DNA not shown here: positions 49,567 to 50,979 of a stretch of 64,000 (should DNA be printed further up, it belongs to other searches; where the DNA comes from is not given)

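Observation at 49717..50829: Geranylgeranyl-reductase paralog positioned next to aglB: candidate dolichol reductase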

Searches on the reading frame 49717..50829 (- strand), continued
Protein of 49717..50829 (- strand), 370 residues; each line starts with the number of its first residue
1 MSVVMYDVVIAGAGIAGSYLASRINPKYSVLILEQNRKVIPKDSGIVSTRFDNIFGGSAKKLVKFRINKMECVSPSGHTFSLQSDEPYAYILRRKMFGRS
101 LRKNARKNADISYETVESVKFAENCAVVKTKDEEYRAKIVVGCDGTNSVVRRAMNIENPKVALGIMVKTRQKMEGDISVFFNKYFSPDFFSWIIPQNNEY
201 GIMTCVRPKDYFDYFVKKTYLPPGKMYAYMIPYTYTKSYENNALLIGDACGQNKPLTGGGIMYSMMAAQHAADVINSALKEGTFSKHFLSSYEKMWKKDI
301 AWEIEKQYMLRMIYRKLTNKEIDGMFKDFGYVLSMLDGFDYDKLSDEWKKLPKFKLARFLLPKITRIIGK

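Call 95: search_protein_families(library=ncbifam, proteins=[P0187, P0240, P0206, P0121, P0058, P0009, L045:9977-11110:+], max_evalue=1e-15)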
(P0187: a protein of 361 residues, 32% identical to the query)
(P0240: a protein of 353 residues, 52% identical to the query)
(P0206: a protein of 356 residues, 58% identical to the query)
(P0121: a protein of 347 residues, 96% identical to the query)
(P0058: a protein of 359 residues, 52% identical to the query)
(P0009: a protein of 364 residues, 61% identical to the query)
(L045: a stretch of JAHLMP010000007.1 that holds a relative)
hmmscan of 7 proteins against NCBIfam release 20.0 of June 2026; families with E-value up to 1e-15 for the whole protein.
P0187 (361 aa): 5 families
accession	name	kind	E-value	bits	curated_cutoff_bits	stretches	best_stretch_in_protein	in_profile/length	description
TIGR02032.1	GG-red-SF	subfamily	2.4e-61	208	158.8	1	6-287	1-296/297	geranylgeranyl reductase family protein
TIGR02023.1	BchP-ChlP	subfamily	6.8e-35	120.8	343.3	1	6-303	1-314/388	geranylgeranyl diphosphate reductase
NF041160.1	DGGPL_Thplmales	equivalog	9.6e-33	113.7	780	1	5-331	3-352/396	digeranylgeranylglycerophospholipid reductase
NF041080.1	DGGGPL_reductase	equivalog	1.3e-22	80.3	580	1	6-302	2-325/447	digeranylgeranylglycerophospholipid reductase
TIGR02028.1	ChlP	equivalog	6.6e-20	71.2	505.3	1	8-310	3-327/398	geranylgeranyl reductase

P0240 (353 aa): 7 families
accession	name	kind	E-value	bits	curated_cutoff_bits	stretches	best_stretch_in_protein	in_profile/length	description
TIGR02032.1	GG-red-SF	subfamily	2e-66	224.7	158.8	1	2-280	1-296/297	geranylgeranyl reductase family protein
TIGR02023.1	BchP-ChlP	subfamily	7.4e-39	133.8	343.3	1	2-305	1-319/388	geranylgeranyl diphosphate reductase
NF041160.1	DGGPL_Thplmales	equivalog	2.6e-34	118.8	780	1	2-332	4-360/396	digeranylgeranylglycerophospholipid reductase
NF041080.1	DGGGPL_reductase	equivalog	9.4e-25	87.4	580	1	2-295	2-325/447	digeranylgeranylglycerophospholipid reductase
TIGR02028.1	ChlP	equivalog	7.8e-19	67.7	505.3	1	4-307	3-331/398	geranylgeranyl reductase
NF041385.1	Dggglyphlred_Halo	equivalog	1.2e-18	66.8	700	1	2-327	5-360/405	digeranylgeranylglycerophospholipid reductase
NF004829.0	PRK06183.1-3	subfamily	3.1e-16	59.2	390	0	1-35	8-42/520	bifunctional 3-(3-hydroxy-phenyl)propionate/3-hydroxycinnamic acid hydroxylase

P0206 (356 aa): 7 families
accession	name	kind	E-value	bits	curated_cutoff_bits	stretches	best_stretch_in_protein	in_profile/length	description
TIGR02032.1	GG-red-SF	subfamily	1.5e-66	225.1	158.8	1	3-283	1-296/297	geranylgeranyl reductase family protein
TIGR02023.1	BchP-ChlP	subfamily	7.3e-41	140.4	343.3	1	3-308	1-319/388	geranylgeranyl diphosphate reductase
NF041160.1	DGGPL_Thplmales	equivalog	7.7e-33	114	780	1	2-315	3-340/396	digeranylgeranylglycerophospholipid reductase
NF041080.1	DGGGPL_reductase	equivalog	1.2e-27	96.9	580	1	3-299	2-326/447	digeranylgeranylglycerophospholipid reductase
TIGR02028.1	ChlP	equivalog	1.5e-24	86.5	505.3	1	6-316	4-337/398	geranylgeranyl reductase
NF041385.1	Dggglyphlred_Halo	equivalog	2.8e-17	62.4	700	1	3-325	5-355/405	digeranylgeranylglycerophospholipid reductase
TIGR01988.1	Ubi-OHases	subfamily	2.6e-16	59.5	224.65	0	4-159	1-176/387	ubiquinone biosynthesis hydroxylase, UbiH/UbiF/VisC/COQ6 family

P0121 (347 aa): 3 families
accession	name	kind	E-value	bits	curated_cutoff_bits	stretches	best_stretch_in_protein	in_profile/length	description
TIGR02032.1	GG-red-SF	subfamily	4e-41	141.7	158.8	1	3-268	1-295/297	geranylgeranyl reductase family protein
NF008519.0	PRK11445.1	equivalog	4.3e-20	72.3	303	1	2-302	3-337/355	FAD-binding protein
TIGR02023.1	BchP-ChlP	subfamily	7.8e-18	64.6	343.3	1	3-317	1-349/388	geranylgeranyl diphosphate reductase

P0058 (359 aa): 4 families
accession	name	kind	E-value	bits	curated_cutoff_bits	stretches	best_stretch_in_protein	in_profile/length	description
TIGR02032.1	GG-red-SF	subfamily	9.2e-41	140.4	158.8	1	2-266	1-297/297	geranylgeranyl reductase family protein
TIGR02023.1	BchP-ChlP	subfamily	1.6e-28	99.8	343.3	1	2-306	1-337/388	geranylgeranyl diphosphate reductase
NF041080.1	DGGGPL_reductase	equivalog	4.5e-17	62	580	0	232-315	277-360/447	digeranylgeranylglycerophospholipid reductase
TIGR01988.1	Ubi-OHases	subfamily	7.2e-17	61.3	224.65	0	3-148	1-174/387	ubiquinone biosynthesis hydroxylase, UbiH/UbiF/VisC/COQ6 family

P0009 (364 aa): 2 families
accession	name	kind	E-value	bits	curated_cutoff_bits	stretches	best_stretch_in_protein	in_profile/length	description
TIGR02032.1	GG-red-SF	subfamily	5.6e-38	131.3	158.8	1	3-271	2-297/297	geranylgeranyl reductase family protein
TIGR02023.1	BchP-ChlP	subfamily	1.9e-26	93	343.3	1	3-301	2-326/388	geranylgeranyl diphosphate reductase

L045:9977-11110:+ (377 aa): 3 families
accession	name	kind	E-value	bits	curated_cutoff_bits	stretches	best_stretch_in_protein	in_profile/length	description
TIGR02032.1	GG-red-SF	subfamily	3.3e-44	151.7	158.8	1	9-283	3-297/297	geranylgeranyl reductase family protein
TIGR02023.1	BchP-ChlP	subfamily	1.7e-34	119.5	343.3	1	8-332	2-346/388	geranylgeranyl diphosphate reductase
NF041080.1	DGGGPL_reductase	equivalog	1.4e-18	67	580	0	8-155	3-164/447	digeranylgeranylglycerophospholipid reductase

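Call 97: list_cluster_members(proteins=[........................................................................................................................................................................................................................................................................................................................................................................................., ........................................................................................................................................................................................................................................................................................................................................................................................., P0200, P0212, P0221, P0207, P0148, P0145, P0175, P0177])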
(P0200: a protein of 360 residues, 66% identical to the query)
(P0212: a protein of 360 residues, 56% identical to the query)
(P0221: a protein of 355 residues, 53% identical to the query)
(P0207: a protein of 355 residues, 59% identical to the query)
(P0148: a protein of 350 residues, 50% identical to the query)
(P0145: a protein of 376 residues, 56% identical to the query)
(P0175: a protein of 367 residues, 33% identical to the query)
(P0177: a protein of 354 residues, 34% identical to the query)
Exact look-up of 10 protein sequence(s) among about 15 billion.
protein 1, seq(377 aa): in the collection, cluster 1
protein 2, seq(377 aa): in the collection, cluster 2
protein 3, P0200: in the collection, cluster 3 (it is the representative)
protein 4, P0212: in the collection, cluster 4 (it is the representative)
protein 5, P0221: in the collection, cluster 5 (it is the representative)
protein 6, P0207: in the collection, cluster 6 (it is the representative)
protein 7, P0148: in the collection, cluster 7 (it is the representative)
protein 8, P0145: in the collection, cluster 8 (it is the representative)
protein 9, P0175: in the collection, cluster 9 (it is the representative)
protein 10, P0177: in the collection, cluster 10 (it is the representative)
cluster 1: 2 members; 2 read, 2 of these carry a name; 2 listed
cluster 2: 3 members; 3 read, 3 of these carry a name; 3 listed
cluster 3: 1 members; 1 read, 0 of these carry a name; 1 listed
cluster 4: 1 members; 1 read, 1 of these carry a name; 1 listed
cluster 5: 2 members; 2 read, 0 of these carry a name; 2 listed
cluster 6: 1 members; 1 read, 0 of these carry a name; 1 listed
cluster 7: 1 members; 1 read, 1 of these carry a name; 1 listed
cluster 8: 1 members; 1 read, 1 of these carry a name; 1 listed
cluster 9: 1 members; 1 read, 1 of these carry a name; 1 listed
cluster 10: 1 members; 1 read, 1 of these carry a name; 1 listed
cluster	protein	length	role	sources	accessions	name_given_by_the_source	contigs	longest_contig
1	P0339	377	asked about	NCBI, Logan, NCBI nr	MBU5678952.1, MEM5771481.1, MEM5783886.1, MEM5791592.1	MAG: NAD(P)/FAD-dependent oxidoreductase [Candidatus Aenigmarchaeota archaeon] | NAD(P)/FAD-dependent oxidoreductase [Candidatus Aenigmarchaeota archaeon]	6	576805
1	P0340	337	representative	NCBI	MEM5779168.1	MAG: NAD(P)/FAD-dependent oxidoreductase, partial [Candidatus Aenigmatarchaeota archaeon]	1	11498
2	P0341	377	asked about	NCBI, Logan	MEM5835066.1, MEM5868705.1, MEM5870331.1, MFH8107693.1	MAG: NAD(P)/FAD-dependent oxidoreductase [Candidatus Aenigmatarchaeota archaeon]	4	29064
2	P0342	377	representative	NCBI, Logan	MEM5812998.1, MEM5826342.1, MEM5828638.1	MAG: NAD(P)/FAD-dependent oxidoreductase [Candidatus Aenigmatarchaeota archaeon]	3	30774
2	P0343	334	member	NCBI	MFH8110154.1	MAG: NAD(P)/FAD-dependent oxidoreductase, partial [Candidatus Aenigmatarchaeota archaeon]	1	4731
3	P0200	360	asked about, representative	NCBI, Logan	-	-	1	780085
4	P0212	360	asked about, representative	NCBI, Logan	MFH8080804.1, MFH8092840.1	MAG: geranylgeranyl reductase family protein [Candidatus Aenigmatarchaeota archaeon]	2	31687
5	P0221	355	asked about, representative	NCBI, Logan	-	-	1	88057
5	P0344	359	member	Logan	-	-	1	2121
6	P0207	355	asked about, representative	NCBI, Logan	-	-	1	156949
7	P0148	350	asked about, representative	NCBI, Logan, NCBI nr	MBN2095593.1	MAG: NAD(P)/FAD-dependent oxidoreductase [Candidatus Aenigmarchaeota archaeon] | NAD(P)/FAD-dependent oxidoreductase [Candidatus Aenigmarchaeota archaeon]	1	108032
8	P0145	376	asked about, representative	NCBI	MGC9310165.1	MAG: hypothetical protein ACP5E4_00400 [Candidatus Aenigmatarchaeota archaeon]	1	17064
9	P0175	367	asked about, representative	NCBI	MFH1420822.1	MAG: NAD(P)/FAD-dependent oxidoreductase [Candidatus Aenigmatarchaeota archaeon]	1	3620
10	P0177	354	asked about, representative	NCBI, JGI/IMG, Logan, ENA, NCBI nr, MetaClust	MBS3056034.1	MAG: NAD(P)/FAD-dependent oxidoreductase [Candidatus Aenigmarchaeota archaeon] | NAD(P)/FAD-dependent oxidoreductase [Candidatus Aenigmarchaeota archaeon] | \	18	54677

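Call 98: find_encoding_contigs(protein=P0339, flank=3000, max_places=10)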
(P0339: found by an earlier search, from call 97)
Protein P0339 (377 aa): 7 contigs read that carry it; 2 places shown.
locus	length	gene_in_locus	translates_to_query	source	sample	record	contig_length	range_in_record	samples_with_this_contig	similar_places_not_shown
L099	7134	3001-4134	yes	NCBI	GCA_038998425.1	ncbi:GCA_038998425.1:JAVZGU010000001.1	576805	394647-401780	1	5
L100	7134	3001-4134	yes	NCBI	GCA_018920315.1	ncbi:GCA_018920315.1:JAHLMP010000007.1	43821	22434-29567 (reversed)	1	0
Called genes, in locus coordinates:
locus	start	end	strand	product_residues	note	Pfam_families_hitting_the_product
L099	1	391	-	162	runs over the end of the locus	PF19927:DUF6390 (faint), PF01455:HupF_HypC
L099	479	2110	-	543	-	PF02355:SecD_SecF_C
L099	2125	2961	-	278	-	PF02355:SecD_SecF_C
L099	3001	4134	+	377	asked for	PF01266:DAO (faint), PF01494:FAD_binding_3, PF04820:Trp_halogenase (faint), PF05834:Lycopene_cycl (faint)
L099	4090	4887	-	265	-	PF00483:NTP_transferase, PF12804:NTP_transf_3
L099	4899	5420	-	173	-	PF09749:HVSL (weak), PF10469:AKAP7_NLS, PF02834:LigT_PEase, PF13563:2_5_RNA_ligase2, PF02834:LigT_PEase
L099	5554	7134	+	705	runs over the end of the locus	PF03477:ATP-cone, PF13597:NRDD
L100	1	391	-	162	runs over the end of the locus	PF19927:DUF6390 (faint), PF01455:HupF_HypC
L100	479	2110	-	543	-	PF02355:SecD_SecF_C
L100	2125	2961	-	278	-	PF02355:SecD_SecF_C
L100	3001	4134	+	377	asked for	PF01266:DAO (faint), PF01494:FAD_binding_3, PF04820:Trp_halogenase (faint), PF05834:Lycopene_cycl (faint)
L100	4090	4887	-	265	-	PF00483:NTP_transferase, PF12804:NTP_transf_3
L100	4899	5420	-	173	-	PF09749:HVSL (weak), PF10469:AKAP7_NLS, PF02834:LigT_PEase, PF13563:2_5_RNA_ligase2, PF02834:LigT_PEase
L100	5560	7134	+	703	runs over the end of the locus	PF03477:ATP-cone, PF13597:NRDD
